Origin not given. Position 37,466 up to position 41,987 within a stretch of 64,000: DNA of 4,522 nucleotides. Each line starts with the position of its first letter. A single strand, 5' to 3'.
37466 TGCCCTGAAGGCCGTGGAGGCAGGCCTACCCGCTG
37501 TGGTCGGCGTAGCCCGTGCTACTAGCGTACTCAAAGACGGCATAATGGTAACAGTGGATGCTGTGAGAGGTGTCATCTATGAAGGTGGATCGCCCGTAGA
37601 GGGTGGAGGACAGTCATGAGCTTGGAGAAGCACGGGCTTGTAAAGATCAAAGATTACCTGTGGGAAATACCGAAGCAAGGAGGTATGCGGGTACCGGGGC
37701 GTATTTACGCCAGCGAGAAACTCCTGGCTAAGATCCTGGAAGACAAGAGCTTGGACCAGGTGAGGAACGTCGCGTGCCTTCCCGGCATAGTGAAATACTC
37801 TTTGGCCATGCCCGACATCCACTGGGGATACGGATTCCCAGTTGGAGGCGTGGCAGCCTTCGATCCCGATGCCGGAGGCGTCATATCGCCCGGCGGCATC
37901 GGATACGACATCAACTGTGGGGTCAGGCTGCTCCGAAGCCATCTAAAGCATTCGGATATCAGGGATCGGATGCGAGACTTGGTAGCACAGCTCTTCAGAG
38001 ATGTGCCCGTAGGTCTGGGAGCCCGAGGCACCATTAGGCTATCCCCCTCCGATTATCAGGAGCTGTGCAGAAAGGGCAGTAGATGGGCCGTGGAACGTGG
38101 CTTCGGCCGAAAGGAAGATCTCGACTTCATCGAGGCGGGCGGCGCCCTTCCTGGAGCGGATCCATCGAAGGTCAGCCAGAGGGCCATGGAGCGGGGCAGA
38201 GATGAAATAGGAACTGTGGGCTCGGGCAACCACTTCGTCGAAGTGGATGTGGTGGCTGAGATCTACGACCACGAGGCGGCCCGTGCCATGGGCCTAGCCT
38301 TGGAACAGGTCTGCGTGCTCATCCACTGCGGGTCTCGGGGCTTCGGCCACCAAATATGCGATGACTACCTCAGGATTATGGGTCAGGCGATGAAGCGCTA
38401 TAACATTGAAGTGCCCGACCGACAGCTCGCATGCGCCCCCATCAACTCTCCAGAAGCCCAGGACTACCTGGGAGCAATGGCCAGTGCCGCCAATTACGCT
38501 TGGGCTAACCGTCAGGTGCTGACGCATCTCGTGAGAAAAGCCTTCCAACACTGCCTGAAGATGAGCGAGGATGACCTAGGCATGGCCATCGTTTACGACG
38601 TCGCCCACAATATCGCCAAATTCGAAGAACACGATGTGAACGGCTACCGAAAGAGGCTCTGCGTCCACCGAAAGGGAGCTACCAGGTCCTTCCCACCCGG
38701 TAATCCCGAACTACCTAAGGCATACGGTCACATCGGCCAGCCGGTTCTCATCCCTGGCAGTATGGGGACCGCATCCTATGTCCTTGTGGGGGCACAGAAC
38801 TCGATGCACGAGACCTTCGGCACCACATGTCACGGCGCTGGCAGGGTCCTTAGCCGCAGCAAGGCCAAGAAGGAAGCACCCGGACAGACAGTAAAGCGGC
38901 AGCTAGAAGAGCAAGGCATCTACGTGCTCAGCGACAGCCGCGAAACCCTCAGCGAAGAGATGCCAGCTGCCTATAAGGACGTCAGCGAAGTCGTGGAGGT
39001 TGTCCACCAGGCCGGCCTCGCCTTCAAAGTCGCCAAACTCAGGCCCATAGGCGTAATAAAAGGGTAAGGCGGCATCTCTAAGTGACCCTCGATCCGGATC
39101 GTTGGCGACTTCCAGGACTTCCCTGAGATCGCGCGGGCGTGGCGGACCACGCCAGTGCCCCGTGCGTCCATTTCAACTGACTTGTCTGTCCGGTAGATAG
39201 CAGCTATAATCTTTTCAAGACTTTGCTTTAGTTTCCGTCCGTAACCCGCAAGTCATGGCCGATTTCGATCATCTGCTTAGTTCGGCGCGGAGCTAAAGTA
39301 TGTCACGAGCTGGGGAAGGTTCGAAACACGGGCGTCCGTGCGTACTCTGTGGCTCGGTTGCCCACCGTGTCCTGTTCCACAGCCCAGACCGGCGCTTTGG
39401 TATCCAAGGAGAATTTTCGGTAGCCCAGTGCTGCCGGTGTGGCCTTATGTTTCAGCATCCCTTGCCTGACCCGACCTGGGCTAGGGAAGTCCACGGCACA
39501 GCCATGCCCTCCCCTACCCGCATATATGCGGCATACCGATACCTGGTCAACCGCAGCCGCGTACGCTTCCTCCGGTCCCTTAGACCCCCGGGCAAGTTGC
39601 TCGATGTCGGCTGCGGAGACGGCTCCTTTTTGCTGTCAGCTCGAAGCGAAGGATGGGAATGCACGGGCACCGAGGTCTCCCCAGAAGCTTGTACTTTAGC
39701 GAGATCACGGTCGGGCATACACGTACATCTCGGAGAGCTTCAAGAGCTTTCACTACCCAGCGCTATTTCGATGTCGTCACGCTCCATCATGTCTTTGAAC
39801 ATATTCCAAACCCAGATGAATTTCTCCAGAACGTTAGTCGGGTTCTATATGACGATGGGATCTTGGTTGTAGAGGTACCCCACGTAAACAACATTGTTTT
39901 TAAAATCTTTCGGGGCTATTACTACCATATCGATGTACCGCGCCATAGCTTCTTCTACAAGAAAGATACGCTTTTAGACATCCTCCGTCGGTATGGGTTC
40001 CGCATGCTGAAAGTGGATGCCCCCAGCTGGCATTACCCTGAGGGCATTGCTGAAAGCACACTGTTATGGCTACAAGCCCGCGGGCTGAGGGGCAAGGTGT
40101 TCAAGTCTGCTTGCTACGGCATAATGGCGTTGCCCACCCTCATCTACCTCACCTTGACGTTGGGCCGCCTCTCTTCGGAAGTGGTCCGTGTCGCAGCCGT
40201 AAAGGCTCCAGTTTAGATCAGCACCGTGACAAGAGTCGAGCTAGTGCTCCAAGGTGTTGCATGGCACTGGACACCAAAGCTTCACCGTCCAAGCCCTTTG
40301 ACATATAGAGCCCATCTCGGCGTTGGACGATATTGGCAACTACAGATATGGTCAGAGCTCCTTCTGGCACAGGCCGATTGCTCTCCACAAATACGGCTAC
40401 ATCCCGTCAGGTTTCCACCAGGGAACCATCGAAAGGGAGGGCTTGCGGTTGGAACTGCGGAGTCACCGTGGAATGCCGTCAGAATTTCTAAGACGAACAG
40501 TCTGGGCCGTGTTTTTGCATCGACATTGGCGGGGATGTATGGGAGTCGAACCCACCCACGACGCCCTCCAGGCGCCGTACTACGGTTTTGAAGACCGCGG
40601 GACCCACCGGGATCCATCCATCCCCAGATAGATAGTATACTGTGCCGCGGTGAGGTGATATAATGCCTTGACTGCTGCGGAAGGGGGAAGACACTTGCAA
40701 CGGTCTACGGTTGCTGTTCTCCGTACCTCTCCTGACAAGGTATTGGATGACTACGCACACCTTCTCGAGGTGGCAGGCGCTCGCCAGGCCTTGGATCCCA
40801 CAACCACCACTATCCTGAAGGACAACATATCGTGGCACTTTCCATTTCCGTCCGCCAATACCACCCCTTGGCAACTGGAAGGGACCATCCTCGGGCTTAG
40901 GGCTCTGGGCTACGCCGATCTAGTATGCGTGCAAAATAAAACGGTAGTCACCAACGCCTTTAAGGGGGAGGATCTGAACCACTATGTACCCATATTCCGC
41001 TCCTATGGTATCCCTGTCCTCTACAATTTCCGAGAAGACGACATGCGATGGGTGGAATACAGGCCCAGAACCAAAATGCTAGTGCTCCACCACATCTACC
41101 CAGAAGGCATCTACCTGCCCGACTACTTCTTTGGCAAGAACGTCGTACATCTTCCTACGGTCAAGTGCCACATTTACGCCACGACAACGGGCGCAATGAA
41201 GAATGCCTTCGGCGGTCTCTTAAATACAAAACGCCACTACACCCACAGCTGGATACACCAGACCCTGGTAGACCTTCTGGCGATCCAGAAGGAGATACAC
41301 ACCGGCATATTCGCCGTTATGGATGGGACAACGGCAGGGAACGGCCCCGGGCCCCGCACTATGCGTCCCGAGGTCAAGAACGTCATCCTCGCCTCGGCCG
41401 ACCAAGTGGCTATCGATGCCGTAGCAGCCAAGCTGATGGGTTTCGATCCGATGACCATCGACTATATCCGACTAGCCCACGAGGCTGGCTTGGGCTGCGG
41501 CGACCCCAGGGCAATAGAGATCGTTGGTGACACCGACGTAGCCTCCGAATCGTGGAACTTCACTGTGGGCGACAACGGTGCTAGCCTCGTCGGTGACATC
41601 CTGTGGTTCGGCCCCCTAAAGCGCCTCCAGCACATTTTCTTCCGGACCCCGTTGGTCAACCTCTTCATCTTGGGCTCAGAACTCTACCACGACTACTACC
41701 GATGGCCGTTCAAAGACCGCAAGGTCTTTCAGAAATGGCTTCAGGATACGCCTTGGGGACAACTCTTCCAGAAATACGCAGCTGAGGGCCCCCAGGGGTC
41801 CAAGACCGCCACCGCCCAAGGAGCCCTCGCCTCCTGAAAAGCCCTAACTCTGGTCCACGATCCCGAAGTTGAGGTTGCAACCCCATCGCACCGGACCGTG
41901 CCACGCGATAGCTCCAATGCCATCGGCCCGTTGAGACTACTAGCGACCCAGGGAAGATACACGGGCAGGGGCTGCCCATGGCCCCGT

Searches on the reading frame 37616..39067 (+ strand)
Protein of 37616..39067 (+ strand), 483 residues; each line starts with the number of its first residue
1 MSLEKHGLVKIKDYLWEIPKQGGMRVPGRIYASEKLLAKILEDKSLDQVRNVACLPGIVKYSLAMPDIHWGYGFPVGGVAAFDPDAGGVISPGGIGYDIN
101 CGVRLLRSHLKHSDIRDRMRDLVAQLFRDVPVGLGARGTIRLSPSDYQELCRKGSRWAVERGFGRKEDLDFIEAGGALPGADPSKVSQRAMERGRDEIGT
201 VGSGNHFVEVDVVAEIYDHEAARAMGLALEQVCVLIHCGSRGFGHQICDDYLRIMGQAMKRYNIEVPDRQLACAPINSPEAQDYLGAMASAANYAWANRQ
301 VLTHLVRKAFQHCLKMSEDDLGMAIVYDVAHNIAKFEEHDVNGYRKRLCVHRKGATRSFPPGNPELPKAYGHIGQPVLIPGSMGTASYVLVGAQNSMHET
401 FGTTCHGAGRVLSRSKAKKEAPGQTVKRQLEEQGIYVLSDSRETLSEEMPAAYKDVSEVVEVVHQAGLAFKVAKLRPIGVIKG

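Call 63: search_protein_families(library=pfam, proteins=[window:37616-39067:+], max_evalue=0.00001)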
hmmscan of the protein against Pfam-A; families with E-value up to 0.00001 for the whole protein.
window:37616-39067:+ (483 aa): 1 family
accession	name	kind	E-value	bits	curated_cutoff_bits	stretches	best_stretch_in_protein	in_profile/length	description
PF01139.22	RtcB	-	2.2e-181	604.2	27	1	48-483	1-426/426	tRNA-splicing ligase RtcB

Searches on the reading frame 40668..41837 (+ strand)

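Call 63: search_protein_families(library=pfam, proteins=[window:40668-41837:+], max_evalue=0.00001)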
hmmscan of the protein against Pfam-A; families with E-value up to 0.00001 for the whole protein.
window:40668-41837:+ (389 aa): 1 family
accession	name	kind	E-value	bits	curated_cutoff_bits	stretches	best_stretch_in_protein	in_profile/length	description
PF04015.17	DUF362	-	2.1e-21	77.3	24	1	50-255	3-200/200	Domain of unknown function (DUF362)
